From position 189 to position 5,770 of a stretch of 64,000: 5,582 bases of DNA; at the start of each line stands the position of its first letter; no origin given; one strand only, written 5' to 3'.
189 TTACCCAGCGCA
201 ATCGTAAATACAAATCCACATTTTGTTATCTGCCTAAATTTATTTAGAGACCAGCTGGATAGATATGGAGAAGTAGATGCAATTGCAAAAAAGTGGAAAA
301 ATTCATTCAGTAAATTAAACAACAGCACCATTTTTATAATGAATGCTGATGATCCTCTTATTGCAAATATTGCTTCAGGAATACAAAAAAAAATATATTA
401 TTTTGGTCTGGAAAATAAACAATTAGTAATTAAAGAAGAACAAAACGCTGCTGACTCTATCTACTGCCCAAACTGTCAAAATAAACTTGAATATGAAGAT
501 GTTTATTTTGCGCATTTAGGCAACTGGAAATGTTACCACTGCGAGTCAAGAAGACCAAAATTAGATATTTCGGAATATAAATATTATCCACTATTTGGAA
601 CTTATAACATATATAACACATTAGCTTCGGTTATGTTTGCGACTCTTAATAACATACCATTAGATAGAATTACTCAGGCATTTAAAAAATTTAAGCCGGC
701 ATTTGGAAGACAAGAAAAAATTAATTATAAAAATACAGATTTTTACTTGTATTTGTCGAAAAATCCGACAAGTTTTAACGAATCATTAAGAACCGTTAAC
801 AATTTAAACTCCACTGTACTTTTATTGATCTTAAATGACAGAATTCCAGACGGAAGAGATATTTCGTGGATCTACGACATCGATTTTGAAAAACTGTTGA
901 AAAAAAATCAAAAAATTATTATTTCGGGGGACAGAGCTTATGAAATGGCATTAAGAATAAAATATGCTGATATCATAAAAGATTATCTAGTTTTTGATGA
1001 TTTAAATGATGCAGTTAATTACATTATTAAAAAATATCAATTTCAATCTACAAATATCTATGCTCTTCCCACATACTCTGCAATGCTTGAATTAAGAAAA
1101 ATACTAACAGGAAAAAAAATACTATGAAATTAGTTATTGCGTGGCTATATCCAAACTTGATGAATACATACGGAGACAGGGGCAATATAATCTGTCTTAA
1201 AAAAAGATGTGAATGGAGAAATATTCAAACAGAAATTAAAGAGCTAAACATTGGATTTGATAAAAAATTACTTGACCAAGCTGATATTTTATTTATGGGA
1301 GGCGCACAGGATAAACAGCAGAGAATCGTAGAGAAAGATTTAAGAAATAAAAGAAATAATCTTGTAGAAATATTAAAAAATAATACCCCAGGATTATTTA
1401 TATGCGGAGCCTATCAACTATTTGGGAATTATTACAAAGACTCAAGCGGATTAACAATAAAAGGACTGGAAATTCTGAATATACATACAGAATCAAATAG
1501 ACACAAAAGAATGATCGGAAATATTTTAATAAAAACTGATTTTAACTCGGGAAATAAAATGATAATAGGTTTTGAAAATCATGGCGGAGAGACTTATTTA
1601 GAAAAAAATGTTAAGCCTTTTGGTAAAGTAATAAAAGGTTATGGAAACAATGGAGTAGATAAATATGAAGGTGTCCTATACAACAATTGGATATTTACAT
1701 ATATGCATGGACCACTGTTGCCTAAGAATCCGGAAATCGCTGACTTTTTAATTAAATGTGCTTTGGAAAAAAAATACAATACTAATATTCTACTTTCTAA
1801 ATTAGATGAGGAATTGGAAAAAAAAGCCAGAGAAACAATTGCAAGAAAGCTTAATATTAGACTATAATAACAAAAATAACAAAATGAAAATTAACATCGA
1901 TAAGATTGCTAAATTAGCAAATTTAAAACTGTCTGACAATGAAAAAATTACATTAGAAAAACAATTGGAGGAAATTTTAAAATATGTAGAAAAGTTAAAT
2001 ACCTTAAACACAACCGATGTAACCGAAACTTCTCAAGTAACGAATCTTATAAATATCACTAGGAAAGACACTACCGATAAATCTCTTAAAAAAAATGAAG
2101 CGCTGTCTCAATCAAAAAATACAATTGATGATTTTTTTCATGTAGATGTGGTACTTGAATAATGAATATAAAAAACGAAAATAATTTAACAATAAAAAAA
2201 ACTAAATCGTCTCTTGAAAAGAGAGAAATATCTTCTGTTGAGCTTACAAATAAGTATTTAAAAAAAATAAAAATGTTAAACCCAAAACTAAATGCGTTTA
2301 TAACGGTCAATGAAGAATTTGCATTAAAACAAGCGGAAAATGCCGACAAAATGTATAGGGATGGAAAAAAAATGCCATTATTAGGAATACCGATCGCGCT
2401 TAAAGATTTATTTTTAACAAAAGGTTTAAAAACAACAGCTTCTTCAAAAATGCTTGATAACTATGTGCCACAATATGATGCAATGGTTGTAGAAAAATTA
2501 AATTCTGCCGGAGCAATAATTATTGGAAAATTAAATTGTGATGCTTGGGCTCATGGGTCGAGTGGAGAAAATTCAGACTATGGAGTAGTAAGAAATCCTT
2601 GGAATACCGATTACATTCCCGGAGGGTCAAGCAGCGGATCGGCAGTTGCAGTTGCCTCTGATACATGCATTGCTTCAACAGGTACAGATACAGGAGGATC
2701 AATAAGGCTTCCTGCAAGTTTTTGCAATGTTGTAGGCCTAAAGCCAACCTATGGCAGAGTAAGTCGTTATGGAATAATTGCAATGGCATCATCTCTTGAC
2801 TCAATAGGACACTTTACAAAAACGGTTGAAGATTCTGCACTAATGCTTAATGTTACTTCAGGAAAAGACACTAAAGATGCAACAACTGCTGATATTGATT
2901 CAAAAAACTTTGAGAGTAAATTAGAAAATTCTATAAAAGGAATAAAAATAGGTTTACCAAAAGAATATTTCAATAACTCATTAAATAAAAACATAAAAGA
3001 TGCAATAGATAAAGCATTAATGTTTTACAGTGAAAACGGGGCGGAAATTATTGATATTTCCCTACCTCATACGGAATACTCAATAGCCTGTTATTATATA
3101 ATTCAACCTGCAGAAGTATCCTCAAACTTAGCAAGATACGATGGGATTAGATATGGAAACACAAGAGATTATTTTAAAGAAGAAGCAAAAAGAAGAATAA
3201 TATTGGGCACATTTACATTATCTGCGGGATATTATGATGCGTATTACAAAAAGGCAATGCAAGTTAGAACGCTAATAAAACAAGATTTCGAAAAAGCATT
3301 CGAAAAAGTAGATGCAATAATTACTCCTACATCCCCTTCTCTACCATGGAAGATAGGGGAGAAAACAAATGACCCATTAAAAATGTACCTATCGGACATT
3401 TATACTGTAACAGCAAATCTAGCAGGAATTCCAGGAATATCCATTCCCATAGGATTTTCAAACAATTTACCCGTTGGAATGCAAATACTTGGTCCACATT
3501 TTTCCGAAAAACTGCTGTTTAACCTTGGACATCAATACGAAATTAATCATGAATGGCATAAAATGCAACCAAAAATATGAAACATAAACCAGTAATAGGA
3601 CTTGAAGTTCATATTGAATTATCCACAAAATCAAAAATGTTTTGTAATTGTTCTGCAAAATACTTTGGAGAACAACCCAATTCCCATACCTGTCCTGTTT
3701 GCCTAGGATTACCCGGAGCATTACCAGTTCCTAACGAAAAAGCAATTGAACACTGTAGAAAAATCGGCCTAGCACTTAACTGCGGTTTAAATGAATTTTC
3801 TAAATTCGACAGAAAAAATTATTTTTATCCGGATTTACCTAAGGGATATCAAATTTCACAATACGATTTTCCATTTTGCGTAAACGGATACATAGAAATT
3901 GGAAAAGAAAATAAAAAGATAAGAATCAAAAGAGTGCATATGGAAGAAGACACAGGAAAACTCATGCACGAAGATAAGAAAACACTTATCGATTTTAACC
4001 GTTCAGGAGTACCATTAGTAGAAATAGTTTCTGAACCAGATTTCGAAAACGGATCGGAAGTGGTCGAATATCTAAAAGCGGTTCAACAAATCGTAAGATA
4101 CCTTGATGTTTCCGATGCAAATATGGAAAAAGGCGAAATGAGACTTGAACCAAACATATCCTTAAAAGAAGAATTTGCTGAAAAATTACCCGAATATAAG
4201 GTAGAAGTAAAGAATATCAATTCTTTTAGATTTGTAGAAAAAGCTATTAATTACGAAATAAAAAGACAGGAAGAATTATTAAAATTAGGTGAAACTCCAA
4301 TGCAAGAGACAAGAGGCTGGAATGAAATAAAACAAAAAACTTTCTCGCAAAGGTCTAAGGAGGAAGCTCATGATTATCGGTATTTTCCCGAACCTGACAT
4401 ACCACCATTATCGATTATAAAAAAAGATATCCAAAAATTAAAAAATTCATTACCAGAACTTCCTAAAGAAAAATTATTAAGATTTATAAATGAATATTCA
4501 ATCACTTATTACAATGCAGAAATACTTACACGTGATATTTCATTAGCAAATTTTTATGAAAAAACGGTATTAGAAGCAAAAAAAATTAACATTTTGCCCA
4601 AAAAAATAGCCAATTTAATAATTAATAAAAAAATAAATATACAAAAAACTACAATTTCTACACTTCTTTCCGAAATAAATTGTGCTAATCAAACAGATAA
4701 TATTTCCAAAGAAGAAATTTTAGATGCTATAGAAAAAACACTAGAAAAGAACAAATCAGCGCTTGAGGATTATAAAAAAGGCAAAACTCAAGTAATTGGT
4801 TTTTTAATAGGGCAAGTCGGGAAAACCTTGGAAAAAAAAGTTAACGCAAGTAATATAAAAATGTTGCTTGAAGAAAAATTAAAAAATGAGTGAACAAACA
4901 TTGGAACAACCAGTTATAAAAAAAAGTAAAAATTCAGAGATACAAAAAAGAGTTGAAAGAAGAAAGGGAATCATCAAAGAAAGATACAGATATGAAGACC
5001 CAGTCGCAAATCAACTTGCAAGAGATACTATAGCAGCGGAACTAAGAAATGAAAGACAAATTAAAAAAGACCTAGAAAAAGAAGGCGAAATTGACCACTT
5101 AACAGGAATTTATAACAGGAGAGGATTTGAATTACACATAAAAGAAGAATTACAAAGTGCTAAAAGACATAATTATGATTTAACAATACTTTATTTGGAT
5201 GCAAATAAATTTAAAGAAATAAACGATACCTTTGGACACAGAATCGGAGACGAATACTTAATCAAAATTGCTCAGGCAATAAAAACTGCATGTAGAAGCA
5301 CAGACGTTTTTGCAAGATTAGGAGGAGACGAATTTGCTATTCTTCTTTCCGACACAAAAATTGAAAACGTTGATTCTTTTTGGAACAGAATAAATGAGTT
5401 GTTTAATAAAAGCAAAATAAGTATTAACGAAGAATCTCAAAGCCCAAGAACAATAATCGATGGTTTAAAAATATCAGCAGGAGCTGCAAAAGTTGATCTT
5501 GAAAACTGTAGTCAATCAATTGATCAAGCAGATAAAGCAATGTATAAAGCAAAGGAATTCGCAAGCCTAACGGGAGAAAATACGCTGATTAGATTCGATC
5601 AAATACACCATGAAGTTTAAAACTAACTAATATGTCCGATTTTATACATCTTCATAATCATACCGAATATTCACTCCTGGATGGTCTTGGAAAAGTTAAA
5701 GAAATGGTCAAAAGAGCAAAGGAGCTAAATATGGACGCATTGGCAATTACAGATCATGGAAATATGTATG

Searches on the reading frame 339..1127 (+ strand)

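Call 32: search_protein_families(library=pfam, proteins=[window:339-1127:+], max_evalue=0.00001)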
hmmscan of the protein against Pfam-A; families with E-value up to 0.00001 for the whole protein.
window:339-1127:+ (262 aa): 1 family
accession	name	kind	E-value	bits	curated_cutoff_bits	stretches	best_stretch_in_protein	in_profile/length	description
PF08353.15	MurT_C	-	9.6e-30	103.3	25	1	139-249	1-110/110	MurT ligase C-terminal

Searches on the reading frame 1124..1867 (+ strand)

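Call 32: search_protein_families(library=pfam, proteins=[window:1124-1867:+], max_evalue=0.00001)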
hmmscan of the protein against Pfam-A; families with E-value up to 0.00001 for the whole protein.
window:1124-1867:+ (247 aa): 1 family
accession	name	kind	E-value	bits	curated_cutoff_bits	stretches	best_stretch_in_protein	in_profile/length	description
PF07685.20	GATase_3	-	2.5e-36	125.6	27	1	5-202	2-195/196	CobB/CobQ-like glutamine amidotransferase domain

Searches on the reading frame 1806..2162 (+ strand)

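Call 32: search_protein_families(library=pfam, proteins=[window:1806-2162:+], max_evalue=0.00001)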
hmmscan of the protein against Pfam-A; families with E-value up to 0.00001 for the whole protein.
window:1806-2162:+ (118 aa): 1 family
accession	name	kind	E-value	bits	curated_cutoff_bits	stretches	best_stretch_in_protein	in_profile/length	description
PF02686.20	GatC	-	5.3e-15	55.8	23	1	42-113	1-66/66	Glu-tRNAGln amidotransferase C subunit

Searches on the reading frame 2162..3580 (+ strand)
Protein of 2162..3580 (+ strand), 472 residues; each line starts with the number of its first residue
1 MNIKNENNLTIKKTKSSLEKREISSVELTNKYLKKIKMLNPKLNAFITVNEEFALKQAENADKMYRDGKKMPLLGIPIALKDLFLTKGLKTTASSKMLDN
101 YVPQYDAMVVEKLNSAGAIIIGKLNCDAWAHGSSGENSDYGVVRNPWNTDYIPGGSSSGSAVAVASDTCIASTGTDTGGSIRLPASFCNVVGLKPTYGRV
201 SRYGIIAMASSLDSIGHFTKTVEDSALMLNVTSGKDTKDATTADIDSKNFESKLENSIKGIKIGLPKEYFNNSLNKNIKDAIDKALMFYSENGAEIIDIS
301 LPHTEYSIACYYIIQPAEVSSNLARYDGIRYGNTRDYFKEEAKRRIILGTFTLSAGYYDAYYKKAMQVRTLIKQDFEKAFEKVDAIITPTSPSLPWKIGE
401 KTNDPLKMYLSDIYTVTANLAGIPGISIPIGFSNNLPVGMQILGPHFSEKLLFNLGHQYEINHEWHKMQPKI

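Call 32: search_protein_families(library=pfam, proteins=[window:2162-3580:+], max_evalue=0.00001)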
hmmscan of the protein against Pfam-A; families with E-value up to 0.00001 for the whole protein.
window:2162-3580:+ (472 aa): 1 family
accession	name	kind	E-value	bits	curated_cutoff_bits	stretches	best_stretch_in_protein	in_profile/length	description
PF01425.27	Amidase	-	9.3e-143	476.9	27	1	27-452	1-444/445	Amidase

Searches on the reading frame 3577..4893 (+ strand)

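Call 32: search_protein_families(library=pfam, proteins=[window:3577-4893:+], max_evalue=0.00001)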
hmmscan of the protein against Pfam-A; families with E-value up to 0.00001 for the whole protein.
window:3577-4893:+ (438 aa): 2 families
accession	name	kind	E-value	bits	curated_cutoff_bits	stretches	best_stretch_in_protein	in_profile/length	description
PF02934.20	GatB_N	-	3.3e-117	391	23.4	1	6-284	2-275/277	GatB/GatE catalytic domain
PF02637.23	GatB_Yqey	-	5e-13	49.6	27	1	340-435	57-148/148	GatB domain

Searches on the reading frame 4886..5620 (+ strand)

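Call 32: search_protein_families(library=pfam, proteins=[window:4886-5620:+], max_evalue=0.00001)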
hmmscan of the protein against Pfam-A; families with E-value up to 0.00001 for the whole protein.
window:4886-5620:+ (244 aa): 1 family
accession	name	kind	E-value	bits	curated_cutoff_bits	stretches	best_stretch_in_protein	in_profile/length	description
PF00990.26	GGDEF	-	3.1e-42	144.5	23.8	1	69-224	3-156/161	Diguanylate cyclase, GGDEF domain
